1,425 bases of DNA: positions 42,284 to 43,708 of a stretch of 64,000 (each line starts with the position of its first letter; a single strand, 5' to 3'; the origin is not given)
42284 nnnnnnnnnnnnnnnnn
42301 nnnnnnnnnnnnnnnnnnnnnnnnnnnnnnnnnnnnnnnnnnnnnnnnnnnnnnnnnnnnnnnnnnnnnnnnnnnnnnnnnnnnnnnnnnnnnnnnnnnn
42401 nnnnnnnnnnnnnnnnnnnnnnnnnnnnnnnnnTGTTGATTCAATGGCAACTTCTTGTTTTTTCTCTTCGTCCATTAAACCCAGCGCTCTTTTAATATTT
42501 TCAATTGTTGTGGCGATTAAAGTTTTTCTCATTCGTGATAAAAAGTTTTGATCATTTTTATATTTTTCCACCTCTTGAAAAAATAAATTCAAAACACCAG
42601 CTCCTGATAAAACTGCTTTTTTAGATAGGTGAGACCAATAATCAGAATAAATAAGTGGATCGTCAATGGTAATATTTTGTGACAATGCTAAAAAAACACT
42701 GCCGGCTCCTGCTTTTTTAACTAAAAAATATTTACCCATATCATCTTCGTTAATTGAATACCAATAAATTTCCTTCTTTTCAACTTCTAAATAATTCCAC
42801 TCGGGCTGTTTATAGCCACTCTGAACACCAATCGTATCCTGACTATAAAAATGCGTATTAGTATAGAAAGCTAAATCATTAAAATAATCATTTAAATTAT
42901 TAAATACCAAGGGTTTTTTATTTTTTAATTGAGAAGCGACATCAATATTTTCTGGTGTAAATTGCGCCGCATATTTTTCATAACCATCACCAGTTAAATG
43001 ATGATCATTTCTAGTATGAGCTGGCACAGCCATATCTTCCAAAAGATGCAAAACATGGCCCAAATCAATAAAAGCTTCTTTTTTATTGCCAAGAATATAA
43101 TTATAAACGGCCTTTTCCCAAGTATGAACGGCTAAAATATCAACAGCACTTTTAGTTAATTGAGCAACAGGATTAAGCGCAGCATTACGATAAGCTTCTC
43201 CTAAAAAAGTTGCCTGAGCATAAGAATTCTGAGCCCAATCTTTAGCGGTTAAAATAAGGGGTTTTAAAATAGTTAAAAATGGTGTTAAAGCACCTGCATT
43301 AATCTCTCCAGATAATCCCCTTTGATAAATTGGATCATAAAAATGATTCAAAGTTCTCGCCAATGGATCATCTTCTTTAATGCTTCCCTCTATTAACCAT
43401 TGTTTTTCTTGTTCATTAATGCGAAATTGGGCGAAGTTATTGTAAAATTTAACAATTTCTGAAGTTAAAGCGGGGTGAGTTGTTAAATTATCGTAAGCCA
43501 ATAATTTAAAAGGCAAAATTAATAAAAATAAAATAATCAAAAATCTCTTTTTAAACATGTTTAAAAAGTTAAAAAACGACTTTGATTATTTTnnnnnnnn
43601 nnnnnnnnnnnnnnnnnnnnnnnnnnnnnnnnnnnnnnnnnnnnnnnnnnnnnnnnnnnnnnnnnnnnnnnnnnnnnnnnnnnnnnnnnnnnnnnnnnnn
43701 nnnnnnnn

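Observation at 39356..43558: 1400-aa secreted multidomain protein: zinc phospholipase-C/P1-nuclease-like head, PTS-rich stalk, two lamin-tail-like domains and a large uncharacterised C-terminal region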

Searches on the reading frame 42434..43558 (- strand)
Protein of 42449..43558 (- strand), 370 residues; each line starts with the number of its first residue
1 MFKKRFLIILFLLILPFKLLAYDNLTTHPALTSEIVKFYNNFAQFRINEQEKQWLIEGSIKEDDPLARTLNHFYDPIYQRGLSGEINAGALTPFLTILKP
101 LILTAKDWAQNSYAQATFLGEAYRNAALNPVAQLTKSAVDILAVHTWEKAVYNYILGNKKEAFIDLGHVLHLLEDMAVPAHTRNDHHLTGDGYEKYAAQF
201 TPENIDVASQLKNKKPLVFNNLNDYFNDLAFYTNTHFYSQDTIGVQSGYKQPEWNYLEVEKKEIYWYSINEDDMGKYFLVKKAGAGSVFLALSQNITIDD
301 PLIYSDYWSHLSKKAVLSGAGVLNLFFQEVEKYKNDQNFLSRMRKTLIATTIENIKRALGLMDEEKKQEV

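Call 7: search_protein_families(library=pfam, proteins=[window:42449-43558:-], max_evalue=10)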
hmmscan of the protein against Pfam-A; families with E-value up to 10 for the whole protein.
seq(370 aa): 0 families

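Call 8: find_homologous_proteins(query=window:42449-43495:-, max_evalue=0.001)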
Query seq(349 aa) (349 aa): 73 proteins with E <= 0.001 among 1944 candidates.
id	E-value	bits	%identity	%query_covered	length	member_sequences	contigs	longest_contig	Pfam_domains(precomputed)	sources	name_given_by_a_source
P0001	3.8e-160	551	70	96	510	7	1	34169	-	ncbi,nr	ncbi:MAG TPA: hypothetical protein PLB74_01205, partial [Candidatus Paceibacterota bacterium]|nr:hyp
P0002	1.7e-122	427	58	96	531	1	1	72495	-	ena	-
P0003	1.5e-110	388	53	97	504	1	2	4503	-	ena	-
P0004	4.1e-88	314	65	63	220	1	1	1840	-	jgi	jgi:hypothetical protein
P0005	2.3e-58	216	39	95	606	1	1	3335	-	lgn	-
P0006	3.1e-56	209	38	91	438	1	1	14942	-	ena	-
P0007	3.0e-53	199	39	91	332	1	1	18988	-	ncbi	ncbi:MAG: hypothetical protein ABII97_00125, partial [Patescibacteria group bacterium]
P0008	2.5e-52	196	40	92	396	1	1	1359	PF00882.25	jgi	-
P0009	5.6e-51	192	36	88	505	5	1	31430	-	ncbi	ncbi:MAG: hypothetical protein UW85_C0002G0001, partial [Parcubacteria group bacterium GW2011_GWA1_P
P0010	9.4e-50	188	36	90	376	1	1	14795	-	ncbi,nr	ncbi:MAG: hypothetical protein Q8R36_02970, partial [bacterium]|nr:hypothetical protein [bacterium]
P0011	1.8e-48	183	38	90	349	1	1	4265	-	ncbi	ncbi:MAG: hypothetical protein AAB796_01075, partial [Patescibacteria group bacterium]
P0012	1.0e-47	181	39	90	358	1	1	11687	-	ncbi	ncbi:MAG: hypothetical protein ABIJ28_04105 [Patescibacteria group bacterium]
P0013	1.2e-47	181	38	90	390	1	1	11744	-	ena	-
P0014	8.1e-47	178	38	91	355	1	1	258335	-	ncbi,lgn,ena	-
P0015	2.1e-46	177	38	92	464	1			-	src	-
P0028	1.1e-38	151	35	88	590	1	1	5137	-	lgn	-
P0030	2.1e-38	150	37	87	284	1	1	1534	PF00882.25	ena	-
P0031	5.6e-38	149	38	90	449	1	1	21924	PF00882.25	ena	-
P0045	8.4e-33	132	35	89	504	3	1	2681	PF00882.25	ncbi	ncbi:MAG: hypothetical protein AAB666_02240, partial [Patescibacteria group bacterium]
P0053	2.0e-28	118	39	62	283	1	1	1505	PF00882.25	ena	-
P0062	8.8e-27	112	36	62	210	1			PF00882.25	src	-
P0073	6.6e-5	40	25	59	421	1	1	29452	PF00882.25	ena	-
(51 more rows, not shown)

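Call 10: search_solved_structures(query=A1, max_evalue=10, show_alignments=4)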
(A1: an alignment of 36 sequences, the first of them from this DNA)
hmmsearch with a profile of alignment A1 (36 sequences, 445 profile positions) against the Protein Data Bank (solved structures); distinct sequences matched with E-value up to 10: 17.
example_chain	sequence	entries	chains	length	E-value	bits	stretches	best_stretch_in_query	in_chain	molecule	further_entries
8cqm_A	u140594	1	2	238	1.7e-06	30.7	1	121-200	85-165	Phospholipase C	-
2fgn_A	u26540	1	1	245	3.8e-06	29.5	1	118-191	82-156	Phospholipase C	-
1p5x_A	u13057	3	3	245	3.8e-06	29.5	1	119-191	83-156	Phospholipase C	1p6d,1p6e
1ah7_A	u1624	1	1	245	4.4e-06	29.3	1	118-191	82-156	PHOSPHOLIPASE C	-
2ffz_A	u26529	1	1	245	4.4e-06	29.3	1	118-191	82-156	Phospholipase C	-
2huc_A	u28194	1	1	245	4.5e-06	29.3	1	118-191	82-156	Phospholipase C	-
2frh_A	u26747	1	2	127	0.054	15.9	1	213-279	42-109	Staphylococcal accessory regulator A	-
9ilk_A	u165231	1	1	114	0.056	15.8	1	214-281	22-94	Transcriptional regulator SarA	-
9ill_A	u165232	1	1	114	0.06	15.7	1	214-281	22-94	Transcriptional regulator SarA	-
2fnp_A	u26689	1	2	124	0.21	13.9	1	213-279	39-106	Staphylococcal accessory regulator A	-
5df0_A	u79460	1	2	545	1.2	11.5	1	214-272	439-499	Ac-ChiA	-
5dez_A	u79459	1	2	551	1.2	11.4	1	214-272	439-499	Ac-ChiA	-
7unh_A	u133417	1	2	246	1.4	11.2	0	131-153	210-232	SP2 designed chlorophyll dimer protein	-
29vf_O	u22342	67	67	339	1.4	11.2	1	318-405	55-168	TATA-box-binding protein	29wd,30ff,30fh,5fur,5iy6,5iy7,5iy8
7uni_A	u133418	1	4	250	1.4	11.1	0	131-153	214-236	SP2-ZnPPaM designed chlorophyll dimer protein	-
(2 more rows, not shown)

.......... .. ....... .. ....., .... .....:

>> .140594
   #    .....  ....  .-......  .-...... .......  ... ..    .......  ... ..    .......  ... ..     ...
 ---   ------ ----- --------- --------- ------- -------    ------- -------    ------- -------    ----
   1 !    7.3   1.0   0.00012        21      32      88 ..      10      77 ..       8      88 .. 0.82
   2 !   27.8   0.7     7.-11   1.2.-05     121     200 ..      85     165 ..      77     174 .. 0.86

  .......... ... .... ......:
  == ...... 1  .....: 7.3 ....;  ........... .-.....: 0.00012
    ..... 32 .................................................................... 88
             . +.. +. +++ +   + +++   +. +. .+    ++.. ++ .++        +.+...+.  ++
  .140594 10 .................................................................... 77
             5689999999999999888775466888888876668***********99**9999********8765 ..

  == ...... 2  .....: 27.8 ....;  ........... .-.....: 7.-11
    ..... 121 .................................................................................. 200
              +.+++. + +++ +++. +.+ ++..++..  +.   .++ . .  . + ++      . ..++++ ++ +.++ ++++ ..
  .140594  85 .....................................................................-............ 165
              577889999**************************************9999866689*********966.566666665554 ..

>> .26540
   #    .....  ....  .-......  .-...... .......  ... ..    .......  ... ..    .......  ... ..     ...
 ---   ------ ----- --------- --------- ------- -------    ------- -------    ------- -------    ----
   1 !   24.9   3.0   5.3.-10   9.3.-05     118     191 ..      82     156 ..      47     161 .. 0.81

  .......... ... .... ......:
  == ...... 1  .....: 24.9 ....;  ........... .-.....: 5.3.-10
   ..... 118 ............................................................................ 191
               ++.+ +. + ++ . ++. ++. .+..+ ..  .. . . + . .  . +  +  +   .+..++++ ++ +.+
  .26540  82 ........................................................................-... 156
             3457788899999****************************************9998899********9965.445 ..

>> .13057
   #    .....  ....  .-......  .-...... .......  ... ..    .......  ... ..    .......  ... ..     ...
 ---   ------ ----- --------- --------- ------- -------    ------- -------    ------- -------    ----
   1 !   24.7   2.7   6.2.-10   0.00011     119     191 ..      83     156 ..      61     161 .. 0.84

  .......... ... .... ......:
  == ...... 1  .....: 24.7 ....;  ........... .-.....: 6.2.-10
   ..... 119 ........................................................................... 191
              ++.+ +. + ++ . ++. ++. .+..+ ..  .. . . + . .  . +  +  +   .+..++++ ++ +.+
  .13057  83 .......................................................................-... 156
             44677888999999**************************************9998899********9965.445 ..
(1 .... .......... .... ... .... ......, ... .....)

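Call 11: search_protein_families(library=pfam, alignment_id=A1, max_evalue=0.1)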
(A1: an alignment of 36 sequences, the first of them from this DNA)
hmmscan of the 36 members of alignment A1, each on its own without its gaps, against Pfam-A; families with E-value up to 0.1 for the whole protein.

A. member 1, seq(349 aa): 0 families

B. families by the number of members that match (of 36 scanned): 10 families
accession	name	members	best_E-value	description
PF00882.24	Zn_dep_PLPC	22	7.9e-06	Zinc dependent phospholipase C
PF00932.25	LTD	3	2e-13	Lamin Tail Domain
PF00565.23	SNase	1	0.00015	Staphylococcal nuclease homologue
PF14282.11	FlxA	1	0.0011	FlxA-like protein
PF19629.4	DUF6133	1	0.0089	Family of unknown function (DUF6133)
PF07486.17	Hydrolase_2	1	0.026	Cell Wall Hydrolase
PF08696.17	Dna2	1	0.032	DNA replication factor Dna2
PF04786.17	Baculo_DNA_bind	1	0.039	ssDNA binding protein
PF04917.17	Shufflon_N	1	0.067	Bacterial shufflon protein, N-terminal constant region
PF03771.21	SPDY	1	0.071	Domain of unknown function (DUF317)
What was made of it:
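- On Zinc-dependent phospholipase C (PF00882): Among 36 homologues, 22 give weak hits, the best at E=7.9e-6 (call 11).
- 22 of 36 homologues give weak PF00882 hits (call 11). Only PF00882 is hit in homologues, never S1-P1_nuclease (call 11).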

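Call 20: find_encoding_contigs(protein=P0002, flank=8000, max_places=3)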
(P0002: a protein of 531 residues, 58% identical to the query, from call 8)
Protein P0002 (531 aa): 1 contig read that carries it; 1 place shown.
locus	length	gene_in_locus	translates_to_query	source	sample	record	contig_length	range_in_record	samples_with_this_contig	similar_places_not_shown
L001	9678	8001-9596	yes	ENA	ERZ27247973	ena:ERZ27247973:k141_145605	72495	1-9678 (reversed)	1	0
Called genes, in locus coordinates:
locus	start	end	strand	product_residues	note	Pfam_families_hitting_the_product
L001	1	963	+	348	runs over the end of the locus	PF02547:Queuosine_synth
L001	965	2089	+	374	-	PF01702:TGT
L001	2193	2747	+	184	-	PF02677:QueH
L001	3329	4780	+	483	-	PF04055:Radical_SAM, PF13353:Fer4_12, PF13186:SPASM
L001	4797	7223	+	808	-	PF00133:tRNA-synt_1, PF01406:tRNA-synt_1e (faint), PF09334:tRNA-synt_1g, PF13603:tRNA-synt_1_2, PF00133:tRNA-synt_1, PF08264:Anticodon_1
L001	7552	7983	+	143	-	-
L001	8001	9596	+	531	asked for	-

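Call 21: predict_structure(alignment_id=A1)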
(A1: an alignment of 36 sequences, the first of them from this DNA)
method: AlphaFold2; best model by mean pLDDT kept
length: 349 residues; sequences in the alignment: 36
mean_pLDDT: 86.7   pTM: 0.88
mean pLDDT of the five models: 86.7, 85.3, 85.3, 84.7, 84.0
residues with pLDDT >= 90: 216; 70-90: 74; 50-70: 43; < 50: 16
segments of 3 or more residues with pLDDT < 50: 113-117, 344-349
pLDDT, mean of each block of 10 residues (from residue 1): 87 98 97 98 91 96 79 86 96 87 65 50 92 98 98 97 85 96 98 97 99 94 77 73 88 94 60 81 98 99 98 97 78 61 45
secondary structure, 60 per line:
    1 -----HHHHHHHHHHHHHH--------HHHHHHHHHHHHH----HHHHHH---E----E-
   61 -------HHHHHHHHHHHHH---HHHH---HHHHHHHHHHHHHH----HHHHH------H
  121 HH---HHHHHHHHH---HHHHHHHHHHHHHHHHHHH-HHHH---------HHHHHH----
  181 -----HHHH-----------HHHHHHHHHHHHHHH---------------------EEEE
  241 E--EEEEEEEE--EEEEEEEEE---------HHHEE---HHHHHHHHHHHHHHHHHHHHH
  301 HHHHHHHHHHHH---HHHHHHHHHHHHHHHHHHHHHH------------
elements in order: H6-19 H28-40 H45-50 H68-80 H84-87 H91-104 H109-113 H126-134 H138-156 H158-161 H171-176 H186-189 H201-215 E237-241 E244-251 E254-262 H280-312 H316-337
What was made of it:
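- On Zinc-dependent phospholipase C (PF00882): The AF2 model has pLDDT 86.7 (call 21).
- Closest known: Zinc-dependent phospholipase C family. Different: The head is about 100 residues longer, with an inserted beta-sheet and a long helical hairpin (call 21).
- The AF2 head model has pLDDT 86.7 (call 21).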

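Call 24: fold_search(model_id=the predicted structure, library=pdb)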
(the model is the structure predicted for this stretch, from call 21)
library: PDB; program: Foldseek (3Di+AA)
matches with E <= 10: 60; with E <= 0.001: 9
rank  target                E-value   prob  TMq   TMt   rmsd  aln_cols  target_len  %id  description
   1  1olp_D                2.3e-04  1.00  0.44  0.42   8.5       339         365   14  Alpha Toxin from Clostridium Absonum (released 2003-10-23)
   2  1ah7                  3.5e-04  1.00  0.42  0.58   7.6       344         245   16  PHOSPHOLIPASE C FROM BACILLUS CEREUS (released 1997-12-10)
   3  2huc                  4.4e-04  1.00  0.41  0.57   7.7       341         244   16  Structural Studies Examining the Substrate Specificity Profiles of PC-PLCBc Protein Variants (released 2006-08-08)
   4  2ffz                  4.8e-04  1.00  0.42  0.58   7.7       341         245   16  Structural Studies Examining the Substrate Specificity Profiles of PC-PLCBc Protein Variants (released 2006-03-28)
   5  2fgn                  4.8e-04  1.00  0.43  0.59   7.5       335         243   16  Structural Studies Examining the Substrate Specificity Profiles of PC-PLCBc Protein Variants (released 2006-03-28)
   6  1ca1                  6.1e-04  1.00  0.41  0.39   8.9       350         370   12  ALPHA-TOXIN FROM CLOSTRIDIUM PERFRINGENS (released 1999-05-04)
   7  1olp_A                7.0e-04  1.00  0.45  0.43   8.3       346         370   14  Alpha Toxin from Clostridium Absonum (released 2003-10-23)
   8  1p5x                  7.6e-04  1.00  0.42  0.58   7.9       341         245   15  STRUCTURE OF THE D55N MUTANT OF PHOSPHOLIPASE C FROM BACILLUS CEREUS (released 2003-09-30)
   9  2wxu                  8.4e-04  1.00  0.40  0.39   8.9       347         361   12  Clostridium perfringens alpha-toxin strain NCTC8237 mutant T74I (released 2009-11-17)
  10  2wy6_B                1.6e-03  1.00  0.41  0.39  10.0       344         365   13  Clostridium perfringens alpha-toxin strain NCTC8237 mutant T74I (released 2009-11-24)
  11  8cqm_A                1.7e-03  1.00  0.39  0.59   8.1       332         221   13  Broad-range phospholipase C from Listeria monocytogenes (released 2023-10-18)
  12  2wy6_A                2.0e-03  1.00  0.40  0.39   9.4       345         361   12  Clostridium perfringens alpha-toxin strain NCTC8237 mutant T74I (released 2009-11-24)
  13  8cqm_B                2.2e-03  1.00  0.42  0.61   7.4       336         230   13  Broad-range phospholipase C from Listeria monocytogenes (released 2023-10-18)
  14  2wxt                  2.5e-03  1.00  0.41  0.40   7.8       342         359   14  Clostridium perfringens alpha-toxin strain NCTC8237 (released 2009-11-17)
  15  2wy6_C                3.5e-03  1.00  0.39  0.38   9.6       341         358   13  Clostridium perfringens alpha-toxin strain NCTC8237 mutant T74I (released 2009-11-24)
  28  3w52_A                4.5e+00  0.08  0.29  0.35  10.1       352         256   11  Zinc-dependent bifunctional nuclease (released 2013-04-17)
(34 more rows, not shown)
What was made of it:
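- On Zinc-dependent phospholipase C (PF00882): Foldseek PDB ranks 1-17 are all PLC or alpha-toxin chains at probability 1.0, with TM normalised to target of 0.57-0.61 for the single-domain PLCs (call 24).
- Closest known: Zinc-dependent phospholipase C family. Same: It has the same all-alpha fold (Foldseek probability 1.0, call 24).
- All 17 top Foldseek PDB hits are alpha-toxins, PC-PLC or PlcB at probability 1.0 (call 24).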
